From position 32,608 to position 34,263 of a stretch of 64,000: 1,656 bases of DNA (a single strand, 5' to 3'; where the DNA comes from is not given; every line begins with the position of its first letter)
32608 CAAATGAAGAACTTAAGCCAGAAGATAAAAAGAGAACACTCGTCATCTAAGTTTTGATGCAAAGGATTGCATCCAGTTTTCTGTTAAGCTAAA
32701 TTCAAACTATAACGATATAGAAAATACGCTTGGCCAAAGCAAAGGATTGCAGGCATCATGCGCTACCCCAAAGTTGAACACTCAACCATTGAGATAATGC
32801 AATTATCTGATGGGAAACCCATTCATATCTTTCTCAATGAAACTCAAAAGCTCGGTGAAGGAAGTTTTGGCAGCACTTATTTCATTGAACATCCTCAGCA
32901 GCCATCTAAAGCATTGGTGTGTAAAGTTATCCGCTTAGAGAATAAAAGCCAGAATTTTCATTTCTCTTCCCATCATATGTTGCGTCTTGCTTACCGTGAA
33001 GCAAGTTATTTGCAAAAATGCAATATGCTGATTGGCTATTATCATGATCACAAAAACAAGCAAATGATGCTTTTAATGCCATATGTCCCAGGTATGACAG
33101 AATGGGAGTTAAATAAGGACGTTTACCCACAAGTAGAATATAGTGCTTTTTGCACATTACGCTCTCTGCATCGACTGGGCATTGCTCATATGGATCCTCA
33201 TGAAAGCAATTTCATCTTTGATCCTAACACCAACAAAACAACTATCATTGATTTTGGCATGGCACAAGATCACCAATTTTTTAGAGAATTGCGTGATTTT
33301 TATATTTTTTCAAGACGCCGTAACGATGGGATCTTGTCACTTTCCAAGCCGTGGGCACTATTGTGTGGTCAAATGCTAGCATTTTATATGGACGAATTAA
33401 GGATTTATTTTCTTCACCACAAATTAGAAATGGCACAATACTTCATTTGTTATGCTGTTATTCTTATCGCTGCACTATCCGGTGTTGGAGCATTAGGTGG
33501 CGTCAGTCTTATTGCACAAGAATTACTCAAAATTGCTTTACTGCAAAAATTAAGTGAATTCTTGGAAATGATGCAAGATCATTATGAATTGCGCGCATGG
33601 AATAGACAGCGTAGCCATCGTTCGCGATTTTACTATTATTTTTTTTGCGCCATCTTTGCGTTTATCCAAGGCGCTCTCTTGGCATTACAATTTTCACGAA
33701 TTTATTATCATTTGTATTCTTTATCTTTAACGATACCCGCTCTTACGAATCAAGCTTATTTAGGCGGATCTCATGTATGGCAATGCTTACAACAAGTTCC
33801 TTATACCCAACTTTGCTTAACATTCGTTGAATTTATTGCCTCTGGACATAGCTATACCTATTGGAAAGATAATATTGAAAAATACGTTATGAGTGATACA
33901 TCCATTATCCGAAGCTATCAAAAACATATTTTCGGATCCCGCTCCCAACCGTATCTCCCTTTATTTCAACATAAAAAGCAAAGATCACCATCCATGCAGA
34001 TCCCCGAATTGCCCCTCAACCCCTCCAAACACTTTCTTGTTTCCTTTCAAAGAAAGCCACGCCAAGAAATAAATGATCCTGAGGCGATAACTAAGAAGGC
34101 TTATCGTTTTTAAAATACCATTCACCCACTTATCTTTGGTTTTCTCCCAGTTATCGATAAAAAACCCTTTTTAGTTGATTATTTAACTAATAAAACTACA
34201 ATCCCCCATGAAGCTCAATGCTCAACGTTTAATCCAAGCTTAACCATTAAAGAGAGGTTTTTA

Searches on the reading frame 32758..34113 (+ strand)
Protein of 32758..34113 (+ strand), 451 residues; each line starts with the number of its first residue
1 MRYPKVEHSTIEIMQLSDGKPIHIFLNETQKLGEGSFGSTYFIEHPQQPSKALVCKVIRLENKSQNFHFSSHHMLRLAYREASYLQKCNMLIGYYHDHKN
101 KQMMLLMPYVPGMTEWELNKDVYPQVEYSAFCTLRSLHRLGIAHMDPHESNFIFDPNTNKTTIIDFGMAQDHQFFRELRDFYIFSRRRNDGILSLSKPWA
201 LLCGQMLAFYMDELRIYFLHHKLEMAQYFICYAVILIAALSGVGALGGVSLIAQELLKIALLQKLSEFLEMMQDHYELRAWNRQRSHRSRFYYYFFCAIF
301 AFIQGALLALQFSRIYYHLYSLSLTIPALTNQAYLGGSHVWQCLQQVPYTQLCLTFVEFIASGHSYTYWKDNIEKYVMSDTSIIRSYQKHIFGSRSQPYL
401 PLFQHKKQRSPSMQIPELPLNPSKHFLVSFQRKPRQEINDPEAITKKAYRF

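Call 28: search_protein_families(library=pfam, proteins=[window:32758-34113:+], max_evalue=0.01)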
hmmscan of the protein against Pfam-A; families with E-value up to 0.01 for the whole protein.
window:32758-34113:+ (451 aa): 3 families
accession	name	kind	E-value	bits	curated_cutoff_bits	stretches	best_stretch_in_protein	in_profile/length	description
PF00069.31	Pkinase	-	1.6e-11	44.6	31.7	1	28-171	3-147/263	Protein kinase domain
PF01636.29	APH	-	8e-07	29.5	23.2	0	140-170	168-198/239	Phosphotransferase enzyme family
PF03109.22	ABC1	-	3e-05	23.7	22.9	1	128-173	174-218/244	ABC1 atypical kinase-like domain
